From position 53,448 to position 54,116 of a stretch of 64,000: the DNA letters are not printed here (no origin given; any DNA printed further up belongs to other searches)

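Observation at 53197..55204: hypA + MinD-type hypB operon extended by two tandem ParB/Srx-fold mini-proteins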

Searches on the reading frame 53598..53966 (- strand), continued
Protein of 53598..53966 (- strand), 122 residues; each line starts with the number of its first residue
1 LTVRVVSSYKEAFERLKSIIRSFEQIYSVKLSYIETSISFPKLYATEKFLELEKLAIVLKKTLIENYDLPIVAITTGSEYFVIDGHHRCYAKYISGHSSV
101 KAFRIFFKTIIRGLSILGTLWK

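Call 79: search_protein_families(library=pfam, proteins=[P0024, P0038, P0037, L011:4184-4972:+, L014:4283-5014:+, L003:6737-9769:+], max_evalue=0.001)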
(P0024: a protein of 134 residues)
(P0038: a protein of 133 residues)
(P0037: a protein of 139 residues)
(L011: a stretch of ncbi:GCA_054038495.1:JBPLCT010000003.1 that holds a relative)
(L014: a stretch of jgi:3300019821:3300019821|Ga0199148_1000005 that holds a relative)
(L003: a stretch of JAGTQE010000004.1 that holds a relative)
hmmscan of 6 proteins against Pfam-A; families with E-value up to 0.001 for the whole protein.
P0024 (134 aa): 1 family
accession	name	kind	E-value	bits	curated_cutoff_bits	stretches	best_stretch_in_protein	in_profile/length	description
PF08857.17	ParBc_2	-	0.00046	20.8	23.6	0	70-99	45-74/158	Putative ParB-like nuclease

P0038 (133 aa): 1 family
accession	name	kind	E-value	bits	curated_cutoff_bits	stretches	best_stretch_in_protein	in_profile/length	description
PF08857.17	ParBc_2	-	0.00055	20.5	23.6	0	37-94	5-71/158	Putative ParB-like nuclease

P0037 (139 aa): 0 families

L011:4184-4972:+ (262 aa): 5 families
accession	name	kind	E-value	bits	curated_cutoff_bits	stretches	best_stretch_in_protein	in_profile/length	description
PF13412.12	HTH_24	-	2.5e-07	30.6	21.9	1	7-50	5-48/48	Winged helix-turn-helix DNA-binding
PF12802.13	MarR_2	-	0.0001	22.8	27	1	7-54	7-55/61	MarR family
PF25213.1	HVO_A0261_N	-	0.00023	21.4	35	1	9-69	15-74/86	HVO_A0261 N-terminal domain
PF14947.12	HTH_45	-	0.00062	20.2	25.5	0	20-69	20-69/77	Winged helix-turn-helix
PF09339.16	HTH_IclR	-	0.0009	19.4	22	0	9-51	7-50/52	IclR helix-turn-helix domain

L014:4283-5014:+ (243 aa): 5 families
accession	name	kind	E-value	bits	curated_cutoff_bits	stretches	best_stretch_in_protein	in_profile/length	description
PF14947.12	HTH_45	-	3.6e-06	27.3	25.5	1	4-70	1-69/77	Winged helix-turn-helix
PF02082.26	Rrf2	-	7.1e-06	26.6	30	1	2-65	2-71/132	Iron-dependent Transcriptional regulator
PF09339.16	HTH_IclR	-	0.00048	20.3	22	0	11-52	8-50/52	IclR helix-turn-helix domain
PF01090.25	Ribosomal_S19e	-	0.00058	20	29.4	0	34-75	93-135/137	Ribosomal protein S19e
PF25213.1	HVO_A0261_N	-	0.00084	19.6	35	0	11-71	16-75/86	HVO_A0261 N-terminal domain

L003:6737-9769:+ (1010 aa): 2 families
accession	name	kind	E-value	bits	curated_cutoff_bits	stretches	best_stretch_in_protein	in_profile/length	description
PF02687.27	FtsX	-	3.6e-11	43.6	25.5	1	744-850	8-116/120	FtsX-like permease C-terminal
PF13620.12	CarboxypepD_reg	-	9.6e-05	23.1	32.3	1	49-116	1-64/82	Carboxypeptidase regulatory-like domain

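Call 80: search_protein_families(library=padloc, proteins=[P0001, P0024, P0010, P0003, P0021], max_evalue=0.01)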
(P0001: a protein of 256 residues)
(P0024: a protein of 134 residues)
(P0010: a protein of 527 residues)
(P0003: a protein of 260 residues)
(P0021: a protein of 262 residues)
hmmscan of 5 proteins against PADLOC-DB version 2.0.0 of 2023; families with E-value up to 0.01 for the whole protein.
P0001 (256 aa): 1 family
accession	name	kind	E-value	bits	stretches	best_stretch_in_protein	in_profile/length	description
PDLC03229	MTase_II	-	0.0066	13.3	0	156-227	18-85/436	Type II methyltransferase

P0024 (134 aa): 1 family
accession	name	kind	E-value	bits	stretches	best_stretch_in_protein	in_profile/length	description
PDLC03229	MTase_II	-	0.0014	15.5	1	63-104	45-84/436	Type II methyltransferase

P0010 (527 aa): 4 families
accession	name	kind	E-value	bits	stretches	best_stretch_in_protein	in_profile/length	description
PDLC00434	ThsB1|ThsB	-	3.9e-06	24.2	1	393-476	141-220/396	TIR-like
PDLC00426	ThsB1|ThsB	-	4.2e-05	21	1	384-487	232-336/352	TIR-like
PDLC02403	Aga_TIR-PNTD1-PNTD2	-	0.00047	17.3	1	429-479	37-88/443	Class I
PDLC00425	ThsB1|ThsB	-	0.0016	15.6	1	388-488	249-351/389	TIR-like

P0003 (260 aa): 0 families

P0021 (262 aa): 0 families

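Call 81: search_protein_families(library=ncbifam, proteins=[P0001, P0024, P0010, P0003, P0021], max_evalue=0.01)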
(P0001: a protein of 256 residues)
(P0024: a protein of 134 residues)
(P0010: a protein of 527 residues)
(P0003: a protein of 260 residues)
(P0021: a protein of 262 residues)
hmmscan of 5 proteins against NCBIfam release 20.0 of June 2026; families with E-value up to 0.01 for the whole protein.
P0001 (256 aa): 2 families
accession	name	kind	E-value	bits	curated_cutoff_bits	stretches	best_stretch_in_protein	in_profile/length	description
NF053625.1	SerKinSerKArch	equivalog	1.5e-05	24.3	380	0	37-102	18-85/244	ADP-dependent L-serine kinase SerK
TIGR00180.1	parB_part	domain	0.0041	16.9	58.45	0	183-228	36-84/186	ParB/RepB/Spo0J family partition protein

P0024 (134 aa): 4 families
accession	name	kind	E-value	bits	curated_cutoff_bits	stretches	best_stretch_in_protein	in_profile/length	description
NF053625.1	SerKinSerKArch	equivalog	2e-06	27.1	380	1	33-104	14-88/244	ADP-dependent L-serine kinase SerK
TIGR00180.1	parB_part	domain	0.00065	19.5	58.45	1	63-103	38-81/186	ParB/RepB/Spo0J family partition protein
TIGR04285.1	nucleoid_noc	exception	0.0013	18.2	315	1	63-104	35-76/255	nucleoid occlusion protein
NF033589.0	staphy_B_SbnI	equivalog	0.005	16.2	350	1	68-100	42-75/254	bifunctional transcriptional regulator/O-phospho-L-serine synthase SbnI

P0010 (527 aa): 28 families (the best 25 are shown)
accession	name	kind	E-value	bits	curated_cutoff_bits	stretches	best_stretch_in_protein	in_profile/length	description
NF005057.0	PRK06464.1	equivalog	1.3e-35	122.7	598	1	257-365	350-461/798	phosphoenolpyruvate synthase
TIGR01418.1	PEP_synth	equivalog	2.2e-33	115.6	739.75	1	252-363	342-455/784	pyruvate, water dikinase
NF006153.0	PRK08296.1-5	subfamily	1.1e-21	77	578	1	261-367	501-606/608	hypothetical protein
NF006152.0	PRK08296.1-4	equivalog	7.8e-18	64.2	723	1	265-364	507-605/609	hypothetical protein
NF004978.0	PRK06354.1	subfamily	1.5e-17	63.3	462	1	272-365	490-583/590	pyruvate kinase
NF006151.0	PRK08296.1-3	equivalog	2e-17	63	693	1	260-365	497-601/604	hypothetical protein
NF006150.0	PRK08296.1-2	subfamily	8.5e-17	60.6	650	1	266-374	505-612/633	hypothetical protein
NF004531.0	PRK05878.1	equivalog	1.1e-16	60.6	456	1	296-365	386-455/534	pyruvate, phosphate dikinase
NF004878.0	PRK06241.1-3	subfamily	4.3e-16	58.2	945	1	265-365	789-887/891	phosphoenolpyruvate synthase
NF006149.0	PRK08296.1-1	equivalog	1.7e-15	56.5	730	1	268-364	468-564/568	hypothetical protein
NF004877.0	PRK06241.1-2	subfamily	4.5e-15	55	866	1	264-364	767-865/869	phosphoenolpyruvate synthase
NF041857.1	RIF_Ptrans_rph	equivalog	3.4e-14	52.2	999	1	265-364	764-861/864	rifamycin-inactivating phosphotransferase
NF052632.1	undecylprod_RedH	equivalog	5.6e-14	51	1350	1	250-364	761-875/880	undecylprodigiosin ligase RedH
NF004520.0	PRK05865.1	equivalog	1.6e-13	49.5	1509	1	286-364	756-834/854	sugar epimerase family protein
NF004879.0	PRK06241.1-4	equivalog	2.8e-13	48.9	976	1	263-364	766-865/868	phosphoenolpyruvate synthase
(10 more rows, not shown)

P0003 (260 aa): 1 family
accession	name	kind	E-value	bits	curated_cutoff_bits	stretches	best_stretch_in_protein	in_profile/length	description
NF053625.1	SerKinSerKArch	equivalog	1.2e-05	24.6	380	0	41-118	22-101/244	ADP-dependent L-serine kinase SerK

P0021 (262 aa): 2 families
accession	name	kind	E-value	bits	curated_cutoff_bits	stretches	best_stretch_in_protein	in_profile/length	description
NF053625.1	SerKinSerKArch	equivalog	6.5e-09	35.3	380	1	188-230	48-92/244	ADP-dependent L-serine kinase SerK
NF033589.0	staphy_B_SbnI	equivalog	0.00057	19.3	350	0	188-226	40-79/254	bifunctional transcriptional regulator/O-phospho-L-serine synthase SbnI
